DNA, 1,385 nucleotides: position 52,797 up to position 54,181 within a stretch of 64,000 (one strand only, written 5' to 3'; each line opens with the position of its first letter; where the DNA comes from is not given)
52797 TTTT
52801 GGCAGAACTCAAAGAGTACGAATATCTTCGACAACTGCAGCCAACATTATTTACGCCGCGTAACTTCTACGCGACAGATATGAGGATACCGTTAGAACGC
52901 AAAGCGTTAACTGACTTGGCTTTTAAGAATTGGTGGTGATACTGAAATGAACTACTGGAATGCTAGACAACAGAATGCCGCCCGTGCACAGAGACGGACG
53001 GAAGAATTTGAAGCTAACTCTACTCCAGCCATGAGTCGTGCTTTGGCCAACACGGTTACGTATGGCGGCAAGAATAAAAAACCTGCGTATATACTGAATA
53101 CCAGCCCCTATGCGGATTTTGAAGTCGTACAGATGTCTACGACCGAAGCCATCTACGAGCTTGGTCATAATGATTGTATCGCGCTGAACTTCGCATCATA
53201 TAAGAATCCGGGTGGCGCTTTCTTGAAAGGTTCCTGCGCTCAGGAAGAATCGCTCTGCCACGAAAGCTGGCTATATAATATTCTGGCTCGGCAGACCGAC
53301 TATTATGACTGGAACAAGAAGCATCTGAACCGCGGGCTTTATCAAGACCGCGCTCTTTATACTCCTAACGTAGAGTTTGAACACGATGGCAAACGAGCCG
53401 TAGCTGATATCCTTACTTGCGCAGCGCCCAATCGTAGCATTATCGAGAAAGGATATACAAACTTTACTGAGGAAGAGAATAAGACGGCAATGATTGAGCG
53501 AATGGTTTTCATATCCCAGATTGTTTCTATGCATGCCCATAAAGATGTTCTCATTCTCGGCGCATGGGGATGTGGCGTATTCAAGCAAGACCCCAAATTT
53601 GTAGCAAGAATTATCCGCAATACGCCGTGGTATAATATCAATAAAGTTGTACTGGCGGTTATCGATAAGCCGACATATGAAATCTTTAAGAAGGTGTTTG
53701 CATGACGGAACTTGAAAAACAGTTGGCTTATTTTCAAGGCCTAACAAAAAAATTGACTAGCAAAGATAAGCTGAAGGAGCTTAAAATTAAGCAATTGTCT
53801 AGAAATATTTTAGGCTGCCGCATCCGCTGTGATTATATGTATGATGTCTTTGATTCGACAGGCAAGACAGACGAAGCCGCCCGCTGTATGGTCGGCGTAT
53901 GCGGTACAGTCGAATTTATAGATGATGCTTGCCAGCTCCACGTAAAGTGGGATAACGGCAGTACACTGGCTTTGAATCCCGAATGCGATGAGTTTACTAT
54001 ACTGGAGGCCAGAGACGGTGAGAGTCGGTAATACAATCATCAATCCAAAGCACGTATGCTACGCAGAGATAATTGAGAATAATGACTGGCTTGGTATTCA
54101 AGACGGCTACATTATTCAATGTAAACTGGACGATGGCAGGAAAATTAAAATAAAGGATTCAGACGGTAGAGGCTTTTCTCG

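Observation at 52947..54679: PARG-like macrodomain + HAD phosphatase (+ distant Nudix-like, NAD-ligase): ADP-ribose processing, possible counter-defence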

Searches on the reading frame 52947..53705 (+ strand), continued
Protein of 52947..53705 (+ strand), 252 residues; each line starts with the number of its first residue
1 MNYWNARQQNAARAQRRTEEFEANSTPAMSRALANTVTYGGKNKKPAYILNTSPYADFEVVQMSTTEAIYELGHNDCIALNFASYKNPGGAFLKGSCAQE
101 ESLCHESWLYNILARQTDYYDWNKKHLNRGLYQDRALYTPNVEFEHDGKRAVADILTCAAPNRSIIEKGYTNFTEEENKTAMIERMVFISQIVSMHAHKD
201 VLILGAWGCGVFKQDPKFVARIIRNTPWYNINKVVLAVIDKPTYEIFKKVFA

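Call 82: search_protein_representatives(alignment_id=A1)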
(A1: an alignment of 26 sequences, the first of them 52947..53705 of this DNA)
Query: 26 sequences, 253 profile positions. Proteins with E-value up to 0.001 (for the whole library): 10123; up to 1e-10: 6430; up to 1e-30: 2101. The best 150 are listed.
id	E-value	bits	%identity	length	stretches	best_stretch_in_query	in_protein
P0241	3.6e-137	472.2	-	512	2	10-251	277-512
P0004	2.6e-109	380.9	-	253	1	1-251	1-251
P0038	3.0e-102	357.8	-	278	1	1-251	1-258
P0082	3.8e-100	350.9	-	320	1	2-252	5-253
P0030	2.6e-98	344.9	-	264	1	1-250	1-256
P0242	2.4e-97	341.8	-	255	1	2-250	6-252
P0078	8.5e-97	339.9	-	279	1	2-251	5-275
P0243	5.2e-95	334.1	-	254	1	1-251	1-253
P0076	1.4e-94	332.6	-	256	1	1-251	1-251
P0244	1.2e-93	329.6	-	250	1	1-252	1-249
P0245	6.6e-93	327.2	-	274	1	2-251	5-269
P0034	8.6e-93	326.8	-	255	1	1-251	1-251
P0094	1.8e-92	325.7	-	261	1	1-251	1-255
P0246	8.0e-92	323.6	-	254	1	1-250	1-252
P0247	9.3e-92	323.4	-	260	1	1-248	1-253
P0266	2.3e-86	305.8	-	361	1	12-251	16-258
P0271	2.2e-85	302.5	-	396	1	3-251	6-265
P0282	1.0e-83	297.1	-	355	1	24-250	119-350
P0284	1.5e-83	296.5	-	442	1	2-250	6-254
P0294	6.3e-83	294.5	-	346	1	2-252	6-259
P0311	7.0e-82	291.1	-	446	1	7-247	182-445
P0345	1.2e-79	283.7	-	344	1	8-251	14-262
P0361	1.6e-78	280.1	-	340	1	61-250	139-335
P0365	4.0e-78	278.8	-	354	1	6-252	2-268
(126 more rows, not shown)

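Call 83: search_protein_families(library=pfam, proteins=[P0241, P0271, P0284, P0311, P0282, P0266, P0294, P0345, P0361, P0365], max_evalue=0.001)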
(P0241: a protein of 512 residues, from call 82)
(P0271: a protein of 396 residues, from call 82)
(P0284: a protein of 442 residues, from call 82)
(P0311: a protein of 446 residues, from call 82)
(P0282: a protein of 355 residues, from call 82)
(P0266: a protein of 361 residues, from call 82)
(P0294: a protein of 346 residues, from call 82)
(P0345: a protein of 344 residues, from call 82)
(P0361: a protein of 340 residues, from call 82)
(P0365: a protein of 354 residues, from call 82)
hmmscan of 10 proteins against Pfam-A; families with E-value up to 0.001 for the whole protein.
P0241 (512 aa): 2 families
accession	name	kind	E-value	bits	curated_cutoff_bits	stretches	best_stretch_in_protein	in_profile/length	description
PF10021.15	PARG_cat_microb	-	3.2e-53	180.5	23.5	2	275-409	7-145/146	Microbial-type PARG, catalytic domain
PF01661.27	Macro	-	0.00025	21.4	22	0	418-479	58-117/118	Macro domain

P0271 (396 aa): 2 families
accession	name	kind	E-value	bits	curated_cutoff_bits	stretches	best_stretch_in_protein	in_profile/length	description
PF10021.15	PARG_cat_microb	-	1.5e-27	97.2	23.5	1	14-157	9-146/146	Microbial-type PARG, catalytic domain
PF10686.14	YAcAr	-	9.2e-13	48.3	28.2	1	275-343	2-66/66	YspA, cpYpsA-related SLOG family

P0284 (442 aa): 1 family
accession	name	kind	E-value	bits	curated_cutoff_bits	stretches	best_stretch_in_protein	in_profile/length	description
PF10021.15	PARG_cat_microb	-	1.3e-23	84.4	23.5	1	23-146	17-144/146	Microbial-type PARG, catalytic domain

P0311 (446 aa): 2 families
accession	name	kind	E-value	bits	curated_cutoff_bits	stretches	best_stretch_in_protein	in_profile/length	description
PF08719.17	NADAR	-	7.3e-51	173.1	35.1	1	13-165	2-163/163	NADAR domain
PF10021.15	PARG_cat_microb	-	2.6e-26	93.2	23.5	1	198-344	21-146/146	Microbial-type PARG, catalytic domain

P0282 (355 aa): 1 family
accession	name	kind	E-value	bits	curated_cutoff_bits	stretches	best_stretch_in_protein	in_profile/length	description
PF10021.15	PARG_cat_microb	-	2.7e-29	102.9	23.5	1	123-239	26-143/146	Microbial-type PARG, catalytic domain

P0266 (361 aa): 1 family
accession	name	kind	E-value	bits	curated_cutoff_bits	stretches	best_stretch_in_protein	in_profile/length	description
PF10021.15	PARG_cat_microb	-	8.7e-28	98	23.5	1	26-150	20-146/146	Microbial-type PARG, catalytic domain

P0294 (346 aa): 2 families
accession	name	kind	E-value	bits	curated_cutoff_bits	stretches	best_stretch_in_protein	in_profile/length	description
PF10021.15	PARG_cat_microb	-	1.5e-22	81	23.5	1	27-145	21-142/146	Microbial-type PARG, catalytic domain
PF01661.27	Macro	-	0.00031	21.1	22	0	158-221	58-115/118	Macro domain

P0345 (344 aa): 2 families
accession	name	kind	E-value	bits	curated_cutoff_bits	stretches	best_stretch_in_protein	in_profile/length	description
PF10021.15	PARG_cat_microb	-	1e-26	94.5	23.5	1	30-150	22-142/146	Microbial-type PARG, catalytic domain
PF01661.27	Macro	-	0.00011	22.6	22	1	180-227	70-117/118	Macro domain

P0361 (340 aa): 3 families
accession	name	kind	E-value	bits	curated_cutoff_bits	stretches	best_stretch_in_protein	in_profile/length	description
PF10021.15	PARG_cat_microb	-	1.1e-24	87.9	23.5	1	142-224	61-143/146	Microbial-type PARG, catalytic domain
PF04055.27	Radical_SAM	-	5.1e-07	30.4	29.5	1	3-115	1-109/166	Radical SAM superfamily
PF13353.11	Fer4_12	-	0.00093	19.9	22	0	9-84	15-91/137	4Fe-4S single cluster domain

P0365 (354 aa): 1 family
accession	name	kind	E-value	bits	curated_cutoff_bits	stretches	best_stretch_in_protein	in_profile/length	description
PF10021.15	PARG_cat_microb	-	6.6e-26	91.9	23.5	1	19-157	21-144/146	Microbial-type PARG, catalytic domain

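Call 85: find_encoding_contigs(protein=P0311, flank=6000, max_places=2)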
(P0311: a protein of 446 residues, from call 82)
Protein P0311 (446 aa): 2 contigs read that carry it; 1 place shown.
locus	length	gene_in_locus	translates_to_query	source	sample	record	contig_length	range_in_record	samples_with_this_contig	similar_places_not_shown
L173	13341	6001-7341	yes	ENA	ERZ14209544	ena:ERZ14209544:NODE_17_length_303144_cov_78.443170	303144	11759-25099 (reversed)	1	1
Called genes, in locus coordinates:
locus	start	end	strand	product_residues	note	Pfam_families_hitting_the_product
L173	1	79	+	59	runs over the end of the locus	-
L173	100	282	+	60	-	-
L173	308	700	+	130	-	-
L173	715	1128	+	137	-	-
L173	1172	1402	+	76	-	-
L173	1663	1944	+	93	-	-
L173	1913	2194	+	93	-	-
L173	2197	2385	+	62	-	-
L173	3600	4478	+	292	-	PF18941:DUF5688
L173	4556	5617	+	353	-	-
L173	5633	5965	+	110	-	-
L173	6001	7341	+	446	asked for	PF08719:NADAR, PF10021:PARG_cat_microb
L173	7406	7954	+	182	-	-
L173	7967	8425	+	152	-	PF07453:NUMOD1 (weak)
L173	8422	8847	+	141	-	-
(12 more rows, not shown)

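Call 86: find_encoding_contigs(protein=P0271, flank=6000, max_places=2)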
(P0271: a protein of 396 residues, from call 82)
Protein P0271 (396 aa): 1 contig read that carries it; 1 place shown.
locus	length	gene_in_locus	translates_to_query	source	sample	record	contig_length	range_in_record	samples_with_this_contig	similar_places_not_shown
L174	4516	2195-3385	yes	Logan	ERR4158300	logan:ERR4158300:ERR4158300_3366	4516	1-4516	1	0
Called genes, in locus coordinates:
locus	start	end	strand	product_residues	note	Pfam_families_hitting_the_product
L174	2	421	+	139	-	?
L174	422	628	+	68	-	-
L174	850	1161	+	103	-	-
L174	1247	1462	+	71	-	-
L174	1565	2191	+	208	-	-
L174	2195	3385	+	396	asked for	PF10021:PARG_cat_microb, PF10686:YAcAr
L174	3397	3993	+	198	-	-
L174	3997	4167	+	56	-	-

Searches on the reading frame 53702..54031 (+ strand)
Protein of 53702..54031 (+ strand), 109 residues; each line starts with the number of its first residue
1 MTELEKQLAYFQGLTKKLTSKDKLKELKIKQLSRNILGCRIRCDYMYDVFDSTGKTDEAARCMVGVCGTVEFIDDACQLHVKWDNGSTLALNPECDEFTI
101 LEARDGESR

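Call 3: search_protein_families(library=pfam, proteins=[window:53702-54031:+], max_evalue=0.01)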
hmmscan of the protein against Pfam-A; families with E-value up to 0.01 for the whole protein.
window:53702-54031:+ (109 aa): 1 family
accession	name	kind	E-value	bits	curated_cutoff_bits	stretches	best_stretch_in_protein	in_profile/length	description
PF14192.12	DUF4314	-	6.3e-14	52.1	27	1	56-100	24-68/69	Domain of unknown function (DUF4314)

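Call 4: search_protein_families(library=ncbifam, proteins=[window:53702-54031:+], max_evalue=0.01)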
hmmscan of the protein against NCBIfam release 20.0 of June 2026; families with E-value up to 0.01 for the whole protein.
window:53702-54031:+ (109 aa): 0 families

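Call 5: search_protein_families(library=phrogs, proteins=[window:53702-54031:+], max_evalue=0.01)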
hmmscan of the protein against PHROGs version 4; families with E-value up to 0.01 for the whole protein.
window:53702-54031:+ (109 aa): 2 families
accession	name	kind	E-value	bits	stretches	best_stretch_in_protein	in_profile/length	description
phrog_3782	-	unknown function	1.5e-09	38.3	1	59-101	31-72/74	-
phrog_2431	-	unknown function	3.1e-08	34.5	1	57-103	25-71/149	-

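Call 69: search_protein_families(library=padloc, proteins=[window:53702-54031:+], max_evalue=0.01)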
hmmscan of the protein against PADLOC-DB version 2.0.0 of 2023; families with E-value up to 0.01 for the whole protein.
window:53702-54031:+ (109 aa): 0 families
